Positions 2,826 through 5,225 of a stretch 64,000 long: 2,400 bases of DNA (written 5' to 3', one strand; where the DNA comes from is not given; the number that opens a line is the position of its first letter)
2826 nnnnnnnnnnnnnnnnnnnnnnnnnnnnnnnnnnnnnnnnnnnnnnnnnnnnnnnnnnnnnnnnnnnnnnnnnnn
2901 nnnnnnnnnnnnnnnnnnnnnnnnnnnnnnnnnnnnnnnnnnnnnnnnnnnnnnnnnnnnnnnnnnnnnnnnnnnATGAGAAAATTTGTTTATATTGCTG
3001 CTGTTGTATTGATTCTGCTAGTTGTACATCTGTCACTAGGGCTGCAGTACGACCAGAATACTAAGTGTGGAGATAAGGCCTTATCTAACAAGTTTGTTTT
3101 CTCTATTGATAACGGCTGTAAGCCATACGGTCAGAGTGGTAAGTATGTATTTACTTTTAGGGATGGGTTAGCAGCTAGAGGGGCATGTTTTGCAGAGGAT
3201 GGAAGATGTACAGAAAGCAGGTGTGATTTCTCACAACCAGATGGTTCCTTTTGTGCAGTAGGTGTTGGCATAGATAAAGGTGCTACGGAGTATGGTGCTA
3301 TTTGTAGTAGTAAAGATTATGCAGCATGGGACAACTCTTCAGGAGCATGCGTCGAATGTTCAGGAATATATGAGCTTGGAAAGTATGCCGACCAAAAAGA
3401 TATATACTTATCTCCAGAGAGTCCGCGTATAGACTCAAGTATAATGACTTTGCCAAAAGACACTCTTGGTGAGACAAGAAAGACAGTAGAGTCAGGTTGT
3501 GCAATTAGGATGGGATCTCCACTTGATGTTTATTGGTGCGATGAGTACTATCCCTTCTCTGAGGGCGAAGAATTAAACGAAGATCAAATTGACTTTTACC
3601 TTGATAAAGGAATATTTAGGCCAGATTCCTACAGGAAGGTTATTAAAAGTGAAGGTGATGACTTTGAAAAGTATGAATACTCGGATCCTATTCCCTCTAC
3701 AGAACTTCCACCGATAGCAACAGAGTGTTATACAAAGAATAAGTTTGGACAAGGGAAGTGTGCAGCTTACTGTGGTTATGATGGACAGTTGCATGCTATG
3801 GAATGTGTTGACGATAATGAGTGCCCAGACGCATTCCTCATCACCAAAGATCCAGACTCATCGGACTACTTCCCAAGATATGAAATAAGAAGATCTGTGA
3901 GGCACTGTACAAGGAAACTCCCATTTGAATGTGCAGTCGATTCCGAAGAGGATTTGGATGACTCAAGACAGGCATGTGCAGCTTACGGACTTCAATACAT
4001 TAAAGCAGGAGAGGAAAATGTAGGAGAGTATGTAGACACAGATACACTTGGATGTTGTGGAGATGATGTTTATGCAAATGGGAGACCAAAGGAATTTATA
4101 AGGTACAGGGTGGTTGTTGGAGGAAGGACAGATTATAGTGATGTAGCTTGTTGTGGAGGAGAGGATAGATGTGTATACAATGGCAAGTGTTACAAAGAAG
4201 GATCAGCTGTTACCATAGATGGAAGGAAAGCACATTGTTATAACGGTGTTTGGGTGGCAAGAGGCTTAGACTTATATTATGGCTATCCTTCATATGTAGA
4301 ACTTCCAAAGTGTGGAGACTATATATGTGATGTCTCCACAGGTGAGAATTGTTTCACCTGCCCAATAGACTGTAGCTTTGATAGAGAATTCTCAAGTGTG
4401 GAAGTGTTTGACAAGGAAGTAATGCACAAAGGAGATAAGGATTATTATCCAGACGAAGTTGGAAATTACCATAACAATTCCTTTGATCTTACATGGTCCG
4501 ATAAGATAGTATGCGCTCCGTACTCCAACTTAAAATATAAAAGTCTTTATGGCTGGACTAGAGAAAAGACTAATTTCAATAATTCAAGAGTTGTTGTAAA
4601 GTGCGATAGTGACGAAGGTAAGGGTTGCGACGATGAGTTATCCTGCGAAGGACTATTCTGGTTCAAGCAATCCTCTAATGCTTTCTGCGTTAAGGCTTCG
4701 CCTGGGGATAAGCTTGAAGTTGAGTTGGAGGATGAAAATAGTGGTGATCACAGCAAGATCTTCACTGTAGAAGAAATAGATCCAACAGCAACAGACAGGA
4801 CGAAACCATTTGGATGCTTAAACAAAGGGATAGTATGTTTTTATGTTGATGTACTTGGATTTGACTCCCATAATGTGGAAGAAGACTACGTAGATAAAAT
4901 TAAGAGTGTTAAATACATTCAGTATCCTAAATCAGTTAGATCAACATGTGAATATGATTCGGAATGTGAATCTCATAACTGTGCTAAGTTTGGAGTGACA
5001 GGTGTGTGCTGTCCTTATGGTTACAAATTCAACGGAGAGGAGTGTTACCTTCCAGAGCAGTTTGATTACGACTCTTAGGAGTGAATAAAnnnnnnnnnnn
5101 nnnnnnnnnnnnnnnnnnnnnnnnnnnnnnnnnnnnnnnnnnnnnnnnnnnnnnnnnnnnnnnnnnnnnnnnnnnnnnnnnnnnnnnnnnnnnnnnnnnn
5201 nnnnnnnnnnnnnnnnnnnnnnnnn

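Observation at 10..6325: Translationally coupled operon of three large acidic cysteine-rich secreted proteins with a MopE-like calcium-binding motif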

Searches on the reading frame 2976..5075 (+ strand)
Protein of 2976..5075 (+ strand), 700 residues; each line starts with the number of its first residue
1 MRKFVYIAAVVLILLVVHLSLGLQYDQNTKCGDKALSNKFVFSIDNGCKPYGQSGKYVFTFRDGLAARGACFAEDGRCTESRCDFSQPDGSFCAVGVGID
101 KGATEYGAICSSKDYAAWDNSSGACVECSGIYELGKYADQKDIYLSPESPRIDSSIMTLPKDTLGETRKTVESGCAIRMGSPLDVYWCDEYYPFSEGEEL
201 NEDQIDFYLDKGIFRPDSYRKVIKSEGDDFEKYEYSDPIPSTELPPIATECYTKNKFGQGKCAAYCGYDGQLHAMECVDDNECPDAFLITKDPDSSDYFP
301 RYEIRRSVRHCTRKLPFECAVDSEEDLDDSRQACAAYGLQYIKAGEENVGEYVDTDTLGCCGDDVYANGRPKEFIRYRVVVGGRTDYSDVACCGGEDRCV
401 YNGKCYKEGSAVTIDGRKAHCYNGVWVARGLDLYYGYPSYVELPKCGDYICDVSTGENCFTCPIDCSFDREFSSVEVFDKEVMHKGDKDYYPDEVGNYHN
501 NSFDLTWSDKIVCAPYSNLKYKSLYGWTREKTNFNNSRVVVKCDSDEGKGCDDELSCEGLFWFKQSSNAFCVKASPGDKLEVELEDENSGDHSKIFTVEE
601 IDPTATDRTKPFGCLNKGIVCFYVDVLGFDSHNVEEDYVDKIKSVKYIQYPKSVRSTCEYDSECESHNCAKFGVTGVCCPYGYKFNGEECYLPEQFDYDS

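Call 8: search_protein_families(library=pfam, proteins=[window:2976-5075:+], max_evalue=1)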
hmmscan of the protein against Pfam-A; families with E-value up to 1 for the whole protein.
window:2976-5075:+ (700 aa): 0 families

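Call 10: find_encoding_contigs(protein=window:2976-5075:+, flank=10000, max_places=6)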
Protein window:2976-5075:+ (700 aa): no gene with exactly this product is on record in the collection.

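Call 11: find_homologous_proteins(query=window:2976-5075:+)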
Query window:2976-5075:+ (700 aa): 3 proteins with E <= 0.001 among 4104 candidates.
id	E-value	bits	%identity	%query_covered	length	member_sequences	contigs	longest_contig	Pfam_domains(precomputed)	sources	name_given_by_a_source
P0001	0.0e+0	1660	100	100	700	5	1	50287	-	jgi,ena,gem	-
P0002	0.0e+0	1050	65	98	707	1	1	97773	-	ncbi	-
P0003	1.2e-128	449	39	87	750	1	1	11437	-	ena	-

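Call 12: find_encoding_contigs(protein=P0001, flank=10000, max_places=4)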
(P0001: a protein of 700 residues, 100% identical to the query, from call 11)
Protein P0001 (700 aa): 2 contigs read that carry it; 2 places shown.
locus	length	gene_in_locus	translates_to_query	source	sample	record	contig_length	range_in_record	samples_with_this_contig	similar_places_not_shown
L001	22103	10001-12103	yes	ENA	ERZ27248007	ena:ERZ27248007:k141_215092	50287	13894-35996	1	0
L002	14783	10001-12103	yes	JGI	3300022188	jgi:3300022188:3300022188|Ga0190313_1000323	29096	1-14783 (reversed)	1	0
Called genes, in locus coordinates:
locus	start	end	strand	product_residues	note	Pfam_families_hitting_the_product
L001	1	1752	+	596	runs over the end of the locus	-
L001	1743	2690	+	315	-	-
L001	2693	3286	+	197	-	-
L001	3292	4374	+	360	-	-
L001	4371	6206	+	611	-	-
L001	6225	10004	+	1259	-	-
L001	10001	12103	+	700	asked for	-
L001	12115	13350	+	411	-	-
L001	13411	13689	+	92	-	PF01918:Alba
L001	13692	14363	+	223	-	PF00254:FKBP_C, PF22199:FKBP26_IF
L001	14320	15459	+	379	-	PF00091:Tubulin, PF12327:FtsZ_C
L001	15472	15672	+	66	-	PF00584:SecE (weak)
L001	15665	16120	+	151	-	PF03439:Spt5-NGN, PF00467:KOW (weak)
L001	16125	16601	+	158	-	PF03946:Ribosomal_L11_N, PF00298:Ribosomal_L11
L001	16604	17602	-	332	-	PF01594:AI-2E_transport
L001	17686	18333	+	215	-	PF00687:Ribosomal_L1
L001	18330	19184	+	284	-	PF00466:Ribosomal_L10, PF17777:RL10P_insert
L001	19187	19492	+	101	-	-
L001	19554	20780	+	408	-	PF01676:Metalloenzyme (weak), PF10143:PhosphMutase, PF01676:Metalloenzyme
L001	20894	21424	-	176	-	PF14512:TM1586_NiRdase (faint), PF00881:Nitroreductase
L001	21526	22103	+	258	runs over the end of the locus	PF01978:TrmB, PF11495:TrmB_EBD_N, PF13091:PLDc_2 (weak)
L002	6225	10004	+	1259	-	-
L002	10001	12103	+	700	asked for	-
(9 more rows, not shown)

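Call 13: find_encoding_contigs(protein=P0002, flank=10000, max_places=4)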
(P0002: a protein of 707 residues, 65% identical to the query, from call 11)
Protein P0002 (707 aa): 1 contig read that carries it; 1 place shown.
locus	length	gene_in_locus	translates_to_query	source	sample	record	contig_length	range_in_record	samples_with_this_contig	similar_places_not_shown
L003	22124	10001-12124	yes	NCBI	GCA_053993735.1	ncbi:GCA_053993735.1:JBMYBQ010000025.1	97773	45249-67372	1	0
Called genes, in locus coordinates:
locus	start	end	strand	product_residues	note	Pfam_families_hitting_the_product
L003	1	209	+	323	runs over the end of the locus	-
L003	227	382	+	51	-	-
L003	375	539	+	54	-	-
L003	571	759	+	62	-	-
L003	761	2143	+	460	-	-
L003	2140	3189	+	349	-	-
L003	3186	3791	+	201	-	-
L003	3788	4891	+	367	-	-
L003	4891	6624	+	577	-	-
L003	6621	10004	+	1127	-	-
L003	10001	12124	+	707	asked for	-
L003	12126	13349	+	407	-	-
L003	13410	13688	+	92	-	PF01918:Alba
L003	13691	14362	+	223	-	PF00254:FKBP_C, PF22199:FKBP26_IF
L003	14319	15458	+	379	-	PF00091:Tubulin, PF12327:FtsZ_C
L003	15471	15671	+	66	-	PF00584:SecE (weak)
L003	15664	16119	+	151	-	PF03439:Spt5-NGN, PF00467:KOW (weak)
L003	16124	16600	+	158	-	PF03946:Ribosomal_L11_N, PF00298:Ribosomal_L11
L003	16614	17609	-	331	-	PF01594:AI-2E_transport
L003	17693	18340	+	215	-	PF00687:Ribosomal_L1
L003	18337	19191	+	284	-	PF00466:Ribosomal_L10, PF17777:RL10P_insert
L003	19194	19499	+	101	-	-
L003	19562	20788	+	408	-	PF01676:Metalloenzyme, PF10143:PhosphMutase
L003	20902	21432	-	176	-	PF14512:TM1586_NiRdase (faint), PF00881:Nitroreductase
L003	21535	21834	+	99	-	-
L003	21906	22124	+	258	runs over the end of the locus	PF01978:TrmB, PF11495:TrmB_EBD_N, PF13091:PLDc_2 (weak)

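Call 14: find_encoding_contigs(protein=P0003, flank=10000, max_places=4)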
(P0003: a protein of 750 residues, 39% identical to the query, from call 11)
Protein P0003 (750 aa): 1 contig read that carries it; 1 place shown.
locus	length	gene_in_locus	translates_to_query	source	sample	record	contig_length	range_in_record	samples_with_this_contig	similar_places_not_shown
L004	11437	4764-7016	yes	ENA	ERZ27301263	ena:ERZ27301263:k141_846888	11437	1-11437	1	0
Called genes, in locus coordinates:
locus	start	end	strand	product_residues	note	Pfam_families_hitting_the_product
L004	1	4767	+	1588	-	?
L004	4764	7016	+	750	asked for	-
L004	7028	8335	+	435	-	-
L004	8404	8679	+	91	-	PF01918:Alba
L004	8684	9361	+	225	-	PF00254:FKBP_C, PF22199:FKBP26_IF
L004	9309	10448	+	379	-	PF00091:Tubulin, PF12327:FtsZ_C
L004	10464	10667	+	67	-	PF00584:SecE (weak)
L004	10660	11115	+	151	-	PF03439:Spt5-NGN, PF00467:KOW (weak)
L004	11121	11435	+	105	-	?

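Call 18: search_protein_families(library=pfam, proteins=[L003:230-379:+, L003:375-536:+, L003:571-756:+, L003:761-2140:+, L003:2140-3186:+, L003:3186-3788:+, L003:3788-4888:+, L003:4891-6621:+, L001:6225-10001:+], max_evalue=1)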
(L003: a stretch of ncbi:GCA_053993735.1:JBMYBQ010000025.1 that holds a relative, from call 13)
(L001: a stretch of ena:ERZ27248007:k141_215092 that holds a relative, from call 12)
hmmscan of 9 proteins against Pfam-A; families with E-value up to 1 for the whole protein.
L003:230-379:+ (50 aa): 1 family
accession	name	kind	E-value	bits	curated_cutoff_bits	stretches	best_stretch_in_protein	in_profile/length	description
PF02203.21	TarH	-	0.16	12.3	25.2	1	9-39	8-38/177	Tar ligand binding domain homologue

L003:375-536:+ (54 aa): 1 family
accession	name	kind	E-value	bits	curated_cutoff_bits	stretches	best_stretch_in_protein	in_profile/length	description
PF04478.17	Mid2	-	0.096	12.9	23.2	1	9-52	50-92/150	Mid2 like cell wall stress sensor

L003:571-756:+ (62 aa): 4 families
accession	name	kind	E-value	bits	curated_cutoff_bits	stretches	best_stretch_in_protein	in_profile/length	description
PF11022.13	ATP19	-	0.094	13.5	27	1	14-37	16-38/67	ATP synthase subunit K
PF15183.11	MRAP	-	0.11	12.9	27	1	9-38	40-68/89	Melanocortin-2 receptor accessory protein family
PF15168.11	TRIQK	-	0.12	12.8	27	1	11-33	52-74/79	Triple QxxK/R motif-containing protein family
PF10717.14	ODV-E18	-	0.2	12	28.1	1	8-46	24-62/87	Occlusion-derived virus envelope protein ODV-E18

L003:761-2140:+ (460 aa): 1 family
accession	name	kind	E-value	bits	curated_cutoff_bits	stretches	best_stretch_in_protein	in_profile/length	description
PF18432.7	ECD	-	0.1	12.8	25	1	327-357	49-79/110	Extracellular Cadherin domain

L003:2140-3186:+ (349 aa): 0 families

L003:3186-3788:+ (201 aa): 0 families

L003:3788-4888:+ (367 aa): 1 family
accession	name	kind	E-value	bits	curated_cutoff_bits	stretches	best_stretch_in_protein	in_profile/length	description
PF13071.11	DUF3935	-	0.48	11.4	27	1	12-43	2-33/70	Protein of unknown function (DUF3935)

L003:4891-6621:+ (577 aa): 4 families
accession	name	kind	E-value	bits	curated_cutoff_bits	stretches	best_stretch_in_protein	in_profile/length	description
PF13290.12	CHB_HEX_C_1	-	0.025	15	22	1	240-259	28-47/67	Chitobiase/beta-hexosaminidase C-terminal domain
PF13287.12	Fn3_assoc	-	0.039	14.5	23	1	240-260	17-37/59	Fn3 associated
PF04481.18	DUF561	-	0.18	11.4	21.6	1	88-118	60-90/243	Protein of unknown function (DUF561)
PF12698.13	ABC2_membrane_3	-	0.53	9.8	31.6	0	322-428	52-110/347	ABC-2 family transporter protein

L001:6225-10001:+ (1259 aa): 0 families

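Call 26: find_homologous_proteins(query=L003:761-2140:+)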
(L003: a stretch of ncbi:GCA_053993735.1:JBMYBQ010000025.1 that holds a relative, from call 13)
Query L003:761-2140:+ (460 aa): 2 proteins with E <= 0.001 among 4237 candidates.
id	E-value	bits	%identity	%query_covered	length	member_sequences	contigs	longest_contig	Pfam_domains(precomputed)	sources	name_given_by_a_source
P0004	0.0e+0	1085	100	100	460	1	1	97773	-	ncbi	-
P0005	9.0e-100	353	45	80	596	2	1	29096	-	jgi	-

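Call 27: find_encoding_contigs(protein=P0004, flank=10000, max_places=2)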
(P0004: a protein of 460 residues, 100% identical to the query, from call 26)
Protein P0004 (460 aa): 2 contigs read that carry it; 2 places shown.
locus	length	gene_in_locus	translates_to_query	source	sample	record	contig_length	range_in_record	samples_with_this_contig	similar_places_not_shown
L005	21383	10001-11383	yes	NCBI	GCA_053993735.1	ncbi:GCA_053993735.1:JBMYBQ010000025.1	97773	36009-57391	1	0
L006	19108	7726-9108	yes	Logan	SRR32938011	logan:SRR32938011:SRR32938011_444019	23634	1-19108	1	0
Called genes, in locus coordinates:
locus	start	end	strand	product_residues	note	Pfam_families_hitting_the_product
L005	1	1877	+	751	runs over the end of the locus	PF00437:T2SSE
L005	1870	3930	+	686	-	-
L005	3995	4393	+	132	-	-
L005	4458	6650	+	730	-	-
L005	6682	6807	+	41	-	-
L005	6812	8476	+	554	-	-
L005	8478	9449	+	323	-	-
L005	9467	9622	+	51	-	-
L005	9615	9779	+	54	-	-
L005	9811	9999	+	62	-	-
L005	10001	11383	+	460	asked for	-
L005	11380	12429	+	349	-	-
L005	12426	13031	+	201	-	-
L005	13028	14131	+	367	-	-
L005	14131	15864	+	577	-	-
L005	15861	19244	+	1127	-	-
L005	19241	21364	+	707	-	-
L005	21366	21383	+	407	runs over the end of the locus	-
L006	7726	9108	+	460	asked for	-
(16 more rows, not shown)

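Call 28: find_encoding_contigs(protein=P0005, flank=10000, max_places=3)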
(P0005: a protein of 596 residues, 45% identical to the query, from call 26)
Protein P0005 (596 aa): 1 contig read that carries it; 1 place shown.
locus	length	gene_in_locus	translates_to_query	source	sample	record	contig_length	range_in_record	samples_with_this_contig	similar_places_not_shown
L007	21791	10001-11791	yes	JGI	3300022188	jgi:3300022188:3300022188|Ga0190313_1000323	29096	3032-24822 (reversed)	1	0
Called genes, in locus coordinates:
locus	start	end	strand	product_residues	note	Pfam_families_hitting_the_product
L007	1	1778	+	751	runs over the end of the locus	PF00437:T2SSE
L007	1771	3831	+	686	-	-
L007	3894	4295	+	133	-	-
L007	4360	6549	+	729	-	-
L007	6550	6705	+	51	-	-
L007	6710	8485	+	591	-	-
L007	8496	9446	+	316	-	-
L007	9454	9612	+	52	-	-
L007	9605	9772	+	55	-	-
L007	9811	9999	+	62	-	-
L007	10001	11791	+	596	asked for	-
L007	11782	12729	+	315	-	-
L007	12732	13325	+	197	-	-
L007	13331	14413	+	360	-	-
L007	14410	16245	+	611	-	-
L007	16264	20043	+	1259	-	-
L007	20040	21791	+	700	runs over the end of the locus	-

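Call 32: search_protein_families(library=pfam, proteins=[L007:6-1775:+, L007:1771-3828:+, L007:3894-4292:+, L007:4360-6546:+, L007:6710-8482:+, L007:8496-9443:+, L007:9454-9609:+, L007:9605-9769:+, L007:9811-9996:+], max_evalue=0.1)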
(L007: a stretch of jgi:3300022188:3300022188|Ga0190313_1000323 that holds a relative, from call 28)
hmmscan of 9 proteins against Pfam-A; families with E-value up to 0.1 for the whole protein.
L007:6-1775:+ (590 aa): 7 families
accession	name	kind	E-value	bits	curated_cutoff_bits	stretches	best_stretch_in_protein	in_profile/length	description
PF00437.27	T2SSE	-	5.3e-18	65.3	24.9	1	204-438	57-277/370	Type II/IV secretion system protein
PF01580.24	FtsK_SpoIIIE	-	0.012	15.5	24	1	292-313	42-63/221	FtsK/SpoIIIE family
PF13173.12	AAA_14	-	0.013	15.9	27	0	290-326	3-41/129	AAA domain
PF13555.12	AAA_29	-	0.018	15.2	27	1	287-311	20-44/61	P-loop containing region of AAA domain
PF20720.3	nSTAND3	-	0.02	15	27.2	1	287-327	15-56/155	Novel STAND NTPase 3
PF04665.18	Pox_A32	-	0.028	14.3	22.8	1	293-320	17-44/242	Poxvirus A32 protein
PF12775.13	AAA_7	-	0.088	12.8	25.8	0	281-320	25-65/181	P-loop containing dynein motor region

L007:1771-3828:+ (686 aa): 0 families

L007:3894-4292:+ (133 aa): 4 families
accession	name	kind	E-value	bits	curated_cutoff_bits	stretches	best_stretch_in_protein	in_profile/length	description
PF01917.21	Arch_flagellin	-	0.0092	16.8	29.5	1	11-82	3-77/162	Archaebacterial flagellin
PF23503.1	Microp_apicomplexa_5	-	0.037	15.1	27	1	18-64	7-50/90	Apicomplexa small protein domain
PF21989.2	RA_2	-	0.061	13.9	27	0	25-72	6-53/94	RA like domain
PF08637.16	NCA2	-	0.092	12.4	20.6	1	8-72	159-224/289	ATP synthase regulation protein NCA2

L007:4360-6546:+ (729 aa): 0 families

L007:6710-8482:+ (591 aa): 0 families

L007:8496-9443:+ (316 aa): 1 family
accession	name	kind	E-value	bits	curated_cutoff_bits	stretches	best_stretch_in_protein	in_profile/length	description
PF19434.4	OPA1_C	-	0.059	13.1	25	1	146-220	190-266/345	Dynamin-like GTPase OPA1 C-terminal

L007:9454-9609:+ (52 aa): 1 family
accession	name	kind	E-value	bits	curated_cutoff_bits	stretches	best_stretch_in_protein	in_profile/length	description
PF01708.21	Gemini_mov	-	0.029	14.6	25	1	6-33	33-60/92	Geminivirus putative movement protein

L007:9605-9769:+ (55 aa): 1 family
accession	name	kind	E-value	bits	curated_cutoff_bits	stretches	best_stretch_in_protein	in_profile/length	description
PF14899.11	DUF4492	-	0.014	15.7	27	1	3-42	9-49/63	Domain of unknown function (DUF4492)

L007:9811-9996:+ (62 aa): 5 families
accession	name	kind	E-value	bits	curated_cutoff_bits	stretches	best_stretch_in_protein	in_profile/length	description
PF15050.11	SCIMP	-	0.0058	17.5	27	1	10-48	7-48/132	SCIMP protein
PF06387.16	Calcyon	-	0.036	14.5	25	1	7-30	81-104/180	D1 dopamine receptor-interacting protein (calcyon)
PF15168.11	TRIQK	-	0.053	13.9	27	1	11-34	52-75/79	Triple QxxK/R motif-containing protein family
PF19592.4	DUF6097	-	0.067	13.8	27.5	1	11-56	66-112/152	Family of unknown function (DUF6097)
PF07219.19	HemY_N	-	0.071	13.7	31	1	5-44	12-51/107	HemY protein N-terminus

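Call 33: search_protein_families(library=ncbifam, proteins=[L001:6225-10001:+, window:2976-5075:+, L007:1771-3828:+, L007:3894-4292:+, L007:11782-12726:+, L007:12732-13322:+, L007:13331-14410:+, L007:14410-16242:+], max_evalue=0.1)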
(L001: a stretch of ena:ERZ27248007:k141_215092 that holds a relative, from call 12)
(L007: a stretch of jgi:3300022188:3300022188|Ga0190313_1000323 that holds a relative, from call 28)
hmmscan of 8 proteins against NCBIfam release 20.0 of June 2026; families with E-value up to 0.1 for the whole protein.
L001:6225-10001:+ (1259 aa): 0 families

window:2976-5075:+ (700 aa): 0 families

L007:1771-3828:+ (686 aa): 0 families

L007:3894-4292:+ (133 aa): 6 families
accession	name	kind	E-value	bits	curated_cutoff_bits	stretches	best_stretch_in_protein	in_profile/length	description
NF051431.1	Rv0361_Cterm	subfamily_domain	0.0031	17.7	37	1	13-74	6-67/140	Rv0361 family membrane protein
NF008560.0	PRK11505.1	equivalog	0.04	14.2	165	1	18-75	6-64/106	phosphate starvation-inducible protein PsiF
NF006283.1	PRK08455.1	equivalog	0.042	13.5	187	1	9-60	20-72/182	flagellar basal body-associated protein FliL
TIGR02209.1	ftsL_broad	equivalog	0.065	13.2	42.45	1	15-57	7-49/85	cell division protein FtsL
NF041788.1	anti-phage_ZorB1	equivalog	0.078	12.4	400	1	13-71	28-87/243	type I Zorya anti-phage system protein ZorB1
NF045757.1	MPN565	equivalog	0.096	12.3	130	0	10-63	126-179/200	MPN565 family protein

L007:11782-12726:+ (315 aa): 0 families

L007:12732-13322:+ (197 aa): 2 families
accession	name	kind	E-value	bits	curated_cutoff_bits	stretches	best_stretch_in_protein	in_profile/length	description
NF053656.1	redoxin_TUGYCR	domain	0.0002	21.3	100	1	72-133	79-141/146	TUGYCR motif thioredoxin fold (seleno)protein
NF033708.1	T9SS_Cterm_ChiA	domain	0.051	13.5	40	0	66-80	6-20/55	T9SS sorting signal type C domain-containing protein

L007:13331-14410:+ (360 aa): 0 families

L007:14410-16242:+ (611 aa): 2 families
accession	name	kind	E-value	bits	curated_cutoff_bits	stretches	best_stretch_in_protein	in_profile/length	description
NF038353.1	FxLYD_dom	domain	0.024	14.5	23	1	546-596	9-57/71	FxLYD domain-containing protein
NF052318.1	T9SS_sortase_N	equivalog_domain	0.052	13.7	40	0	245-328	52-135/140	type IX secretion system sortase PorU, long form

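Call 49: find_related_loci(query=A4, collection=genome_contigs, flank=10000)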
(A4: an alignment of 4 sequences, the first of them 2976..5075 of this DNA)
Query A4 (700 aa) in genome_contigs; peptide patterns used: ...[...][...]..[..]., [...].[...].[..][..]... (x = any residue, [..] = any of these).
49 stretches matched a pattern; 1 encode a relative of the query (tblastn E <= 1e-3); 1 distinct loci.
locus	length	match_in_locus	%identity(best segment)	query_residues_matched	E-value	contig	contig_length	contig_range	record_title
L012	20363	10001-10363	56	333-446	2e-5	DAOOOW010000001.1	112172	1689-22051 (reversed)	MAG TPA_asm: bacterium isolate AMR_MDS_2613 NODE_141_length_112172_cov_34.274392, whole genome shotgun sequence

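Call 72: search_solved_structures(query=A4, max_evalue=1)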
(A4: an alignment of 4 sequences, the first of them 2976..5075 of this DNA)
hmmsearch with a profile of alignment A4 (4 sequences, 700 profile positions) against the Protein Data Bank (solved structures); distinct sequences matched with E-value up to 1: 0.
